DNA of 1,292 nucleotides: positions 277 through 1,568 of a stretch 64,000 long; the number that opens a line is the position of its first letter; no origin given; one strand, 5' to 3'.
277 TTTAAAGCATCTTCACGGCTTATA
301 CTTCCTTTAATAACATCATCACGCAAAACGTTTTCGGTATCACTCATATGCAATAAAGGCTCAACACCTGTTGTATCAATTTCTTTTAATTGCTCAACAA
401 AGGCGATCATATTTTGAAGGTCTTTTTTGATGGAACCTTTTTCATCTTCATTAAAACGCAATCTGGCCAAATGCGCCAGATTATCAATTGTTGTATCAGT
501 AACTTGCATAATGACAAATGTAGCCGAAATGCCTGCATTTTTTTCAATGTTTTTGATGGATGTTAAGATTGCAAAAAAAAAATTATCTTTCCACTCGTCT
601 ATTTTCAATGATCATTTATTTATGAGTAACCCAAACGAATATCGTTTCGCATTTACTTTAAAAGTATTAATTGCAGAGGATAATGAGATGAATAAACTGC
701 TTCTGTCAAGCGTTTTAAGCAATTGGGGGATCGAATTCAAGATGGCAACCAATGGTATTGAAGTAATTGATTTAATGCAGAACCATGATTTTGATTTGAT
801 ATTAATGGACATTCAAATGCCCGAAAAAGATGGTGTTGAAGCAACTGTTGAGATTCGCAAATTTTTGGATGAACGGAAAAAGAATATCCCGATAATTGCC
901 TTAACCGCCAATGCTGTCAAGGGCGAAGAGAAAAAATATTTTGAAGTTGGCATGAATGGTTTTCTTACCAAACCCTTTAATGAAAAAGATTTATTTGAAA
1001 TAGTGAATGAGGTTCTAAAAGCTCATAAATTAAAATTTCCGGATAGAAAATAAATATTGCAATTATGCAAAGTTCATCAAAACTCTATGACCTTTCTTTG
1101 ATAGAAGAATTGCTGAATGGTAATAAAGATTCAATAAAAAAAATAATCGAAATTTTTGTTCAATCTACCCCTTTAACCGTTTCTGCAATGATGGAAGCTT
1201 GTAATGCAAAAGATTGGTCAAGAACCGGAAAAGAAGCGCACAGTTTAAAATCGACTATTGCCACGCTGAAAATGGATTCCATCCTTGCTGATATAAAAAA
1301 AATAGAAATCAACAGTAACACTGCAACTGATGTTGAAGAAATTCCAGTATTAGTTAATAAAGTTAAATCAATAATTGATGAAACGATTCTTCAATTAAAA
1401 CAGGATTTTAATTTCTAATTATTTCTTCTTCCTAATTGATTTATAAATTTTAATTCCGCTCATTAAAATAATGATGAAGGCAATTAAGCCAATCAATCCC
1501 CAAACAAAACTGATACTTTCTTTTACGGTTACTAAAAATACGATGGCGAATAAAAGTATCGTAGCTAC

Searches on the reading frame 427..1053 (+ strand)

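Call 78: search_protein_families(library=pfam, proteins=[window:427-1053:+], max_evalue=0.001)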
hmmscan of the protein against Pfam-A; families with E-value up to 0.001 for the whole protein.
window:427-1053:+ (208 aa): 1 family
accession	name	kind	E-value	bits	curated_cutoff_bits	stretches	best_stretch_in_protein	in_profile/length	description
PF00072.30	Response_reg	-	4.8e-26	91.5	30.2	1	80-193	1-110/111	Response regulator receiver domain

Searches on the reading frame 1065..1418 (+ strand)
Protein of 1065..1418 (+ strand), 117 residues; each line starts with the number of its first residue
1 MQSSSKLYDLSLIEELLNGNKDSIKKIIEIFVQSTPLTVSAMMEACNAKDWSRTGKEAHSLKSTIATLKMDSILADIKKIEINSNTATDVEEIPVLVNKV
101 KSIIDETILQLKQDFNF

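Call 78: search_protein_families(library=pfam, proteins=[window:1065-1418:+], max_evalue=0.001)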
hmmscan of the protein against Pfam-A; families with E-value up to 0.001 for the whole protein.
window:1065-1418:+ (117 aa): 1 family
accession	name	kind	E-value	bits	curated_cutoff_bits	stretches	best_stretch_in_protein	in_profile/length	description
PF01627.28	Hpt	-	7.8e-05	23.3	24.6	1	27-82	2-57/84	Hpt domain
